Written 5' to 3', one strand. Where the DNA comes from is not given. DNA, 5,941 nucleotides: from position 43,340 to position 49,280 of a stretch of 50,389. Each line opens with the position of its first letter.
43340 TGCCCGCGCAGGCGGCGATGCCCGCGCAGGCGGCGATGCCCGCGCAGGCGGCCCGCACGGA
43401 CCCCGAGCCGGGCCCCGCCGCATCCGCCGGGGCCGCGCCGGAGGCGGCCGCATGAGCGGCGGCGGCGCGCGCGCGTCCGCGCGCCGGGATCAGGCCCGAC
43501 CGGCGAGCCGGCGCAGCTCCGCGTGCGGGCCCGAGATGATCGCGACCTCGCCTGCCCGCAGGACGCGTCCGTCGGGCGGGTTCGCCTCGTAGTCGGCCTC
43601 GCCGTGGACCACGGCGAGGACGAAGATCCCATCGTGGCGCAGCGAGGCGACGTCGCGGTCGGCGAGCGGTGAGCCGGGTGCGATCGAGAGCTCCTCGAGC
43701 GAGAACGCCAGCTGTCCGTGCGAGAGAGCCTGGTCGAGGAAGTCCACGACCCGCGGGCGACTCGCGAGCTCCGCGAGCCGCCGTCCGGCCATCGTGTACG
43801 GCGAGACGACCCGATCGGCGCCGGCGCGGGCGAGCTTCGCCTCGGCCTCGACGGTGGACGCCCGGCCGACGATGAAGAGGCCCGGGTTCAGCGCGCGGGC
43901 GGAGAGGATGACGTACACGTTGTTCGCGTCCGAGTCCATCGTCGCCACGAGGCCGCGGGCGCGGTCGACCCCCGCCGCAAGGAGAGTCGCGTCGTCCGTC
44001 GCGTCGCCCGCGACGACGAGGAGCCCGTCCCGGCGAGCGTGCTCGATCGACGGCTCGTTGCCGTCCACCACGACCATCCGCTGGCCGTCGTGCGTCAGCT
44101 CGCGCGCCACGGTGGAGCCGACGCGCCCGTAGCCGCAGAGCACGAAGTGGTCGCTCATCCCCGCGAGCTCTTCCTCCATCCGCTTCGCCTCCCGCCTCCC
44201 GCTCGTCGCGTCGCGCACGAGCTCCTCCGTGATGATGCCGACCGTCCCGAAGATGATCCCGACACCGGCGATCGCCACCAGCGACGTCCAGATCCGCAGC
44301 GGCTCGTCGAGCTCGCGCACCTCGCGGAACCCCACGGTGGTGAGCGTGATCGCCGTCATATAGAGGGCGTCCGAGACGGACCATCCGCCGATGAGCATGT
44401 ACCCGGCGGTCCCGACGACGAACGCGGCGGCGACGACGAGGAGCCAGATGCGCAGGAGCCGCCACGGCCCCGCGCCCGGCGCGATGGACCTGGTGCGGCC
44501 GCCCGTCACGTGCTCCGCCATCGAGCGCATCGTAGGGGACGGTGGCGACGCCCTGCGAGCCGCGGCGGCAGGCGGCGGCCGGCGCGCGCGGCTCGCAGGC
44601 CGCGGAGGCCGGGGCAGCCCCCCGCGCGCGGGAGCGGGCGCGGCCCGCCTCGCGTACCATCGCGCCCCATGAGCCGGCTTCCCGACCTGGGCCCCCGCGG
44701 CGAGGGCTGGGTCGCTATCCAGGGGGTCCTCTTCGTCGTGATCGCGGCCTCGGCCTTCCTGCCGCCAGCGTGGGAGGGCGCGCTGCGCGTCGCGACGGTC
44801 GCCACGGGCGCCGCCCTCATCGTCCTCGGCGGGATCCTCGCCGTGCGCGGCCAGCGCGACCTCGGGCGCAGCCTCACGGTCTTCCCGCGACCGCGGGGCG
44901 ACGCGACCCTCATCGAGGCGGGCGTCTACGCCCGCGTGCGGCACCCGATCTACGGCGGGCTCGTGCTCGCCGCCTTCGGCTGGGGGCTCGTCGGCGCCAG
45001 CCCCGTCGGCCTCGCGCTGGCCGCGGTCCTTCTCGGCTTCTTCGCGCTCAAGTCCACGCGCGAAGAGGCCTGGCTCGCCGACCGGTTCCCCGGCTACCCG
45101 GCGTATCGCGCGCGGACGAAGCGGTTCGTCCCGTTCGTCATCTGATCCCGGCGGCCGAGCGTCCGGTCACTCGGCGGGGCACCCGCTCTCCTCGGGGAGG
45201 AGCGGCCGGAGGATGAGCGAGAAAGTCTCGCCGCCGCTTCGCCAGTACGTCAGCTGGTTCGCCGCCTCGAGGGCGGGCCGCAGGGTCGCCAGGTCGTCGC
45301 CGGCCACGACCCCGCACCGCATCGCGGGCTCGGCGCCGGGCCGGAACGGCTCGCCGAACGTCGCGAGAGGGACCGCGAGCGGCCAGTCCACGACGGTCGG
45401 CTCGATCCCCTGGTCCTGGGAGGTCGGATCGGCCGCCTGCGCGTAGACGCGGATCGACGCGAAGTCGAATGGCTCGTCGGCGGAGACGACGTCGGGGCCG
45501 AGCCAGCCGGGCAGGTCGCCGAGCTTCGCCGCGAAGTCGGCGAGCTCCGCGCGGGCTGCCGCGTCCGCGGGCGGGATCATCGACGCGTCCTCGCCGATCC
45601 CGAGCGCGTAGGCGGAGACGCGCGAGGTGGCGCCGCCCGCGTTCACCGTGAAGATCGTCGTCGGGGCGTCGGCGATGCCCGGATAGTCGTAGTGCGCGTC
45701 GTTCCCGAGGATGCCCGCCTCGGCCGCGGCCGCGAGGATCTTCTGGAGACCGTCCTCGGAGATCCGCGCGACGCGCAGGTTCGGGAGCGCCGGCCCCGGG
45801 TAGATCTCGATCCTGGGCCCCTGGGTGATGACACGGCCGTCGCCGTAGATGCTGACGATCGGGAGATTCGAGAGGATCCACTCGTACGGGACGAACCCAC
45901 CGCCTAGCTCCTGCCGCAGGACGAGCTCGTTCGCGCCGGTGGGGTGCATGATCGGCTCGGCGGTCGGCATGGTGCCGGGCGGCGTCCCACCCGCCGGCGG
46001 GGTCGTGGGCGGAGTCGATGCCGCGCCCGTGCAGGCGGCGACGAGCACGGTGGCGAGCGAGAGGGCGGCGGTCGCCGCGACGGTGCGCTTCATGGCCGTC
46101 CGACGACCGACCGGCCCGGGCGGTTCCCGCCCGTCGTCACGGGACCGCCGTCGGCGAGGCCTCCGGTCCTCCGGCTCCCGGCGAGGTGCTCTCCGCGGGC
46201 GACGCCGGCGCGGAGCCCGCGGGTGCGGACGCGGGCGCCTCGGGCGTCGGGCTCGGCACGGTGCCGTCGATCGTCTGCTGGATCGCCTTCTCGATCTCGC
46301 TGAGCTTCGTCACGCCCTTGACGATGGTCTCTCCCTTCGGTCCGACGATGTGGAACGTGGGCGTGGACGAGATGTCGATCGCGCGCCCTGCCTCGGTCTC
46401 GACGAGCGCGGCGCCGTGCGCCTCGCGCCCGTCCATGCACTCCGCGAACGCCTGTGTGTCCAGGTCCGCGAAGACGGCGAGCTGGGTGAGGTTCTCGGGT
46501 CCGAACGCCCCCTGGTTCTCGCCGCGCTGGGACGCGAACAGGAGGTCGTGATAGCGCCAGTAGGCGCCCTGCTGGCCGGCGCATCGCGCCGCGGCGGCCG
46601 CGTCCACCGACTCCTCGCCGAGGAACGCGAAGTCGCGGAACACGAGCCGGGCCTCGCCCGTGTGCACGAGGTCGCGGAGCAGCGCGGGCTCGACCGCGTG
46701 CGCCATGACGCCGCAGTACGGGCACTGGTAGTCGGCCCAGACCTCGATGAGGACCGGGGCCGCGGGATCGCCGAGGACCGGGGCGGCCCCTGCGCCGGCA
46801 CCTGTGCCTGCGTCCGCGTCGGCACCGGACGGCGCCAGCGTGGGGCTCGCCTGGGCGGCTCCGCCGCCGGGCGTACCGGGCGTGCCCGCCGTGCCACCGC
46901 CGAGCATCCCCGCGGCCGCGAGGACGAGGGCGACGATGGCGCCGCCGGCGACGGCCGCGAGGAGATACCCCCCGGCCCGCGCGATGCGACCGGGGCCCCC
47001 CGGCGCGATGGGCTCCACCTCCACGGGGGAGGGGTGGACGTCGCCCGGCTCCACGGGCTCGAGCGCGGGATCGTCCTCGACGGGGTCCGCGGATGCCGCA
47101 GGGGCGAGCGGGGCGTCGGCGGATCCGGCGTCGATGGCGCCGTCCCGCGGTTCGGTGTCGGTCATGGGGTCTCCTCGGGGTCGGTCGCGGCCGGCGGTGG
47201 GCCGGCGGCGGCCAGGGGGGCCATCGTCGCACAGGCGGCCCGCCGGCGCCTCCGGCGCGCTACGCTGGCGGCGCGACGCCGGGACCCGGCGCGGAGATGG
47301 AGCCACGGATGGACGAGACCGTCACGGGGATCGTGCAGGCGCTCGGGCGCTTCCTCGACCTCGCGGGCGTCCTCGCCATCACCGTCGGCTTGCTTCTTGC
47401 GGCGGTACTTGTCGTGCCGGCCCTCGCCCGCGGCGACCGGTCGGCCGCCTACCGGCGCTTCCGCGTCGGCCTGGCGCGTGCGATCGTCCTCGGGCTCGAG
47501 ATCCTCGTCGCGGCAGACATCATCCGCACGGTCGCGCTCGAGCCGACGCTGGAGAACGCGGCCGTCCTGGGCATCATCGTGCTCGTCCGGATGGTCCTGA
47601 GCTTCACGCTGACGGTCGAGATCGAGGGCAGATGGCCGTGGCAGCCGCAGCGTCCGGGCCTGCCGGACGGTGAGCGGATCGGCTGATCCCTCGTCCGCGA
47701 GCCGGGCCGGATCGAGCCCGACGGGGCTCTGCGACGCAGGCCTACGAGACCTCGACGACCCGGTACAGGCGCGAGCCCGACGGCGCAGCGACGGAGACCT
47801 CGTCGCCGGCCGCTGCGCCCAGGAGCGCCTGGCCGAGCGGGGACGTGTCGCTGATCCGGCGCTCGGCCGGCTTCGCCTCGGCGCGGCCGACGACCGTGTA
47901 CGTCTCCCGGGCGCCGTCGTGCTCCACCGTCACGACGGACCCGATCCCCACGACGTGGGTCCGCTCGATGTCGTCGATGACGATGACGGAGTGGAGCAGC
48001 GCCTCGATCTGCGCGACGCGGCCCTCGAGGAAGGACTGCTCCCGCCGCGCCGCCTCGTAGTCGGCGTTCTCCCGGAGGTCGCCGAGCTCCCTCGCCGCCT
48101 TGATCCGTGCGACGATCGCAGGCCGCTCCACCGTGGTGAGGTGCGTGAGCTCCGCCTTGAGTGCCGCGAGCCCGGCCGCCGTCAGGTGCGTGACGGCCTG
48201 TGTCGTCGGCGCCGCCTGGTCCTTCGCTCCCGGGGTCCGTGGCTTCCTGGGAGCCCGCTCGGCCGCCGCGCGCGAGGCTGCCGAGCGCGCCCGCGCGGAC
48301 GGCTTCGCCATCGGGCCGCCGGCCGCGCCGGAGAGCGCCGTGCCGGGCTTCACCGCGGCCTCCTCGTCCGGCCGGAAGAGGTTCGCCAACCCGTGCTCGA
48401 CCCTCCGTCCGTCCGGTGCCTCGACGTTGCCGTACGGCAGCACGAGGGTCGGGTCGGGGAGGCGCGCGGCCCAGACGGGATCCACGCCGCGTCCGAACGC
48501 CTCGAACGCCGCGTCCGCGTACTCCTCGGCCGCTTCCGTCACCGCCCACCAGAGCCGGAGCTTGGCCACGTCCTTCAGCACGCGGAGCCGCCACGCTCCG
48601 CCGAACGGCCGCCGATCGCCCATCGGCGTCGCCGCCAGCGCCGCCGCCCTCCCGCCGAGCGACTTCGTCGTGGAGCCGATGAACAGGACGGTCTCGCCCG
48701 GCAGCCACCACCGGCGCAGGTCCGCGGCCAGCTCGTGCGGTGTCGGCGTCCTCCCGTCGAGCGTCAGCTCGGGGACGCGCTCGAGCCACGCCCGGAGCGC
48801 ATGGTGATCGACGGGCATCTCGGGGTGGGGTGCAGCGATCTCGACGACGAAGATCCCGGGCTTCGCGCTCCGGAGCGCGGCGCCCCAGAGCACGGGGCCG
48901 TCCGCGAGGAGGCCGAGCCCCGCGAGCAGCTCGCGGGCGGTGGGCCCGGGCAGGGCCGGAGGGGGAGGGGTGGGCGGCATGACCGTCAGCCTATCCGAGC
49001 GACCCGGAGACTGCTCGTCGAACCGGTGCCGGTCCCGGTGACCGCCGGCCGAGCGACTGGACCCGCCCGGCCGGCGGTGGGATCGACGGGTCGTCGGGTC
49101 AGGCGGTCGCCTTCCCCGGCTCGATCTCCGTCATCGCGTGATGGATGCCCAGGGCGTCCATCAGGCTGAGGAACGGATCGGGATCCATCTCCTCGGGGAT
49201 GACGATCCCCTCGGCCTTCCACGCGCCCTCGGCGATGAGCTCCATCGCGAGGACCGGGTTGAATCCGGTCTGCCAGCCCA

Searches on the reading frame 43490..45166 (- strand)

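Call 83: search_protein_families(library=pfam, proteins=[window:43490-45166:-], max_evalue=0.00001)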
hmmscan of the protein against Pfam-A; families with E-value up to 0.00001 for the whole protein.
window:43490-45166:- (558 aa): 3 families
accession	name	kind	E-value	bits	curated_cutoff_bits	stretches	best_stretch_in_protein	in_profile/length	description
PF02254.24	TrkA_N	-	1.5e-33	116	23.8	1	341-456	1-116/116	TrkA-N domain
PF07885.22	Ion_trans_2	-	5.7e-10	39.4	22.5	1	244-316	2-77/79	Ion channel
PF02080.26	TrkA_C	-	3.2e-08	33.8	27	1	490-554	1-66/71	TrkA-C domain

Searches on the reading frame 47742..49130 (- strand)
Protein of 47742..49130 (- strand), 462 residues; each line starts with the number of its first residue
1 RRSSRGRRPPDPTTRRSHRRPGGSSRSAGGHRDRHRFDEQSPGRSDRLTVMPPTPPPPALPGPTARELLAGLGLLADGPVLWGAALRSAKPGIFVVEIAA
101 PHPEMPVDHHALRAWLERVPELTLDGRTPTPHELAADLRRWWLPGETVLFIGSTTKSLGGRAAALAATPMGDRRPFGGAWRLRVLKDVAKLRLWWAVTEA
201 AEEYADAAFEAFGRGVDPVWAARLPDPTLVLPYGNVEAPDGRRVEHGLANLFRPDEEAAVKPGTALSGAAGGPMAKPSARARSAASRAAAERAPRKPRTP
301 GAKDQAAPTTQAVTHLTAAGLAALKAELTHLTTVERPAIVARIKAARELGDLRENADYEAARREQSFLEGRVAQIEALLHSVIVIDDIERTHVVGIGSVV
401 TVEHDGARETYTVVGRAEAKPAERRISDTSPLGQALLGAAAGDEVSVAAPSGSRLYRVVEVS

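Call 83: search_protein_families(library=pfam, proteins=[window:47742-49130:-], max_evalue=0.00001)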
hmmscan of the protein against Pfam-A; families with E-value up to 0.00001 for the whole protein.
window:47742-49130:- (462 aa): 2 families
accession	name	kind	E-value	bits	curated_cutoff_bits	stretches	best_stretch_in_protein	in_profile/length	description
PF03449.20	GreA_GreB_N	-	5.4e-25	87.8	24.5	1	316-382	3-69/71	Transcription elongation factor, N-terminal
PF01272.25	GreA_GreB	-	8.7e-22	77.3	26.9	1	391-462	3-76/77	Transcription elongation factor, GreA/GreB, C-term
